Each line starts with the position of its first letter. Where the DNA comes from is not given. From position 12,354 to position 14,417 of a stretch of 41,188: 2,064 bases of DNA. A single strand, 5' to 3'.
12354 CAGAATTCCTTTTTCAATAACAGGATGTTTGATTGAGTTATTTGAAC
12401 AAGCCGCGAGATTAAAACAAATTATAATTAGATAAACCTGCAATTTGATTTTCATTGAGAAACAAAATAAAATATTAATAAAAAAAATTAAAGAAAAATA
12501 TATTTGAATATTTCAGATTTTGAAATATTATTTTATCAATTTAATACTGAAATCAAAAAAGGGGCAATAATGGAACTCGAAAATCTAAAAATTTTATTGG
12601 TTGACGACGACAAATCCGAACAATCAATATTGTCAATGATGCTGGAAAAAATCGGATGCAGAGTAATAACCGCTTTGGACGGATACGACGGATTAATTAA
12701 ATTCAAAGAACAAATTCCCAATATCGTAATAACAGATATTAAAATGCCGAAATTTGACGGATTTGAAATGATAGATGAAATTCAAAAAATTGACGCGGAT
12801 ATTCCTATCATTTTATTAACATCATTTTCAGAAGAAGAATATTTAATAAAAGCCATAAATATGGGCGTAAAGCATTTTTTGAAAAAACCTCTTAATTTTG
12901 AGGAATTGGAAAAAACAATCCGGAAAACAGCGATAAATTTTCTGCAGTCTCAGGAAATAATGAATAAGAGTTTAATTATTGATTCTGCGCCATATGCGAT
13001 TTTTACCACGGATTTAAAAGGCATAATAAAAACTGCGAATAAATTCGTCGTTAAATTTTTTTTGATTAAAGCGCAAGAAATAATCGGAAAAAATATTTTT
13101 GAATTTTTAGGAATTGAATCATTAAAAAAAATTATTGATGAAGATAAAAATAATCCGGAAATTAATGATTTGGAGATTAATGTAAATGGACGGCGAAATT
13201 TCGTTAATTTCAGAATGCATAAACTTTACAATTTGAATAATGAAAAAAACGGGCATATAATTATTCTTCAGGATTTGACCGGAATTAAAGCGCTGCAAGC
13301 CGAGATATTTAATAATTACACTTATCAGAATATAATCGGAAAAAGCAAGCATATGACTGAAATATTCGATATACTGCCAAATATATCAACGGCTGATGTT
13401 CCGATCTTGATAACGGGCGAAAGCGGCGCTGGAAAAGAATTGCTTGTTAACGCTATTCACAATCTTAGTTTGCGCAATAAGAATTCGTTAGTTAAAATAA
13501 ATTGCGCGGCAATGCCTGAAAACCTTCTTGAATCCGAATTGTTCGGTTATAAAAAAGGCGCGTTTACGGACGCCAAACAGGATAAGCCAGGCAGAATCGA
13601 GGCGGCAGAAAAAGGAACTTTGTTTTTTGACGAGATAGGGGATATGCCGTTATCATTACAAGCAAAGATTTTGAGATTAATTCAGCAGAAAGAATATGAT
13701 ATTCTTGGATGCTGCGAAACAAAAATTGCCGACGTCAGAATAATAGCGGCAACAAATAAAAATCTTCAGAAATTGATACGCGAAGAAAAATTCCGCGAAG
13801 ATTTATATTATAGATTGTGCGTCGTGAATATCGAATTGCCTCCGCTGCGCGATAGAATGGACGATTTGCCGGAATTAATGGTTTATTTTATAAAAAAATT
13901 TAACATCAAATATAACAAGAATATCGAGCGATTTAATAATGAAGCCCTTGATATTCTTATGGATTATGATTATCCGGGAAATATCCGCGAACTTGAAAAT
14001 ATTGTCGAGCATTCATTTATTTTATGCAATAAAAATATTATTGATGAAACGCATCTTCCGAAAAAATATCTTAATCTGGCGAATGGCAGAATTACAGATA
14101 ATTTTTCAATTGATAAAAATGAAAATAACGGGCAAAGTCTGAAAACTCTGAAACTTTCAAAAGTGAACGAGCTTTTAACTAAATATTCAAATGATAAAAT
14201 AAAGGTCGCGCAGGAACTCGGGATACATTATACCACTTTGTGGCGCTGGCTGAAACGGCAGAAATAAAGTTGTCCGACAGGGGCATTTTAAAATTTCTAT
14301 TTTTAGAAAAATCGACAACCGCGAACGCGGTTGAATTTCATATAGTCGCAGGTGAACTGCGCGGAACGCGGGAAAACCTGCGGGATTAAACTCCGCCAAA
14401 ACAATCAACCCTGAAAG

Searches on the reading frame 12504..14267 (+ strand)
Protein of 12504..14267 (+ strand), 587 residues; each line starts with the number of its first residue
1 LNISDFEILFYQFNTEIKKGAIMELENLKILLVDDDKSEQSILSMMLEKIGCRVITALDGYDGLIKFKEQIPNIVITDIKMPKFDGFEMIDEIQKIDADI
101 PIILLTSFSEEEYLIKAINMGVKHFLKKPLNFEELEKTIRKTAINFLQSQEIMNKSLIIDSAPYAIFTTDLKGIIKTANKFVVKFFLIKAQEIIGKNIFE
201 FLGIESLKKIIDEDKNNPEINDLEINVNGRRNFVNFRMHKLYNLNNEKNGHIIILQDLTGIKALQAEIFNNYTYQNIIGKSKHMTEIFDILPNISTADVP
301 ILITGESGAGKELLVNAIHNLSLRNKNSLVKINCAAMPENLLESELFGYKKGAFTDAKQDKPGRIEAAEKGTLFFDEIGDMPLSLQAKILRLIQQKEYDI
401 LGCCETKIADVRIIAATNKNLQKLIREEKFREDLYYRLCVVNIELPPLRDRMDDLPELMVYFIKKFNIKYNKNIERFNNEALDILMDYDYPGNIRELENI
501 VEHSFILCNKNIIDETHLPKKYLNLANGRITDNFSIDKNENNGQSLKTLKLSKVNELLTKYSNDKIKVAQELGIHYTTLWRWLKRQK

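Call 11: search_protein_families(library=pfam, proteins=[window:12504-14267:+])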
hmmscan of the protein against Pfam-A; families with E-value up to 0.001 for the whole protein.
window:12504-14267:+ (587 aa): 8 families
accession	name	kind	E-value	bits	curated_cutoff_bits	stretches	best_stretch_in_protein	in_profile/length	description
PF00158.32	Sigma54_activat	-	1.5e-65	220.5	20.2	1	277-444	1-168/168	Sigma-54 interaction domain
PF00072.30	Response_reg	-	2.1e-25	89.5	30.2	1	30-139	1-110/111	Response regulator receiver domain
PF25601.1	AAA_lid_14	-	8e-25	86.9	27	1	449-525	1-77/87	AAA+ ATPase lid domain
PF14532.12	Sigma54_activ_2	-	1.2e-22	81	25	1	278-448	1-138/138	Sigma-54 interaction domain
PF13426.13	PAS_9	-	2.3e-07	31.5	27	1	163-259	1-102/103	PAS domain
PF07728.20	AAA_5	-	2.3e-06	28.1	22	1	301-421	2-125/139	AAA domain (dynein-related subfamily)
PF00989.32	PAS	-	3.6e-06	27.4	22.6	1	156-257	4-112/113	PAS fold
PF07724.20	AAA_2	-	0.00037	21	27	0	301-427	6-133/166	AAA domain (Cdc48 subfamily)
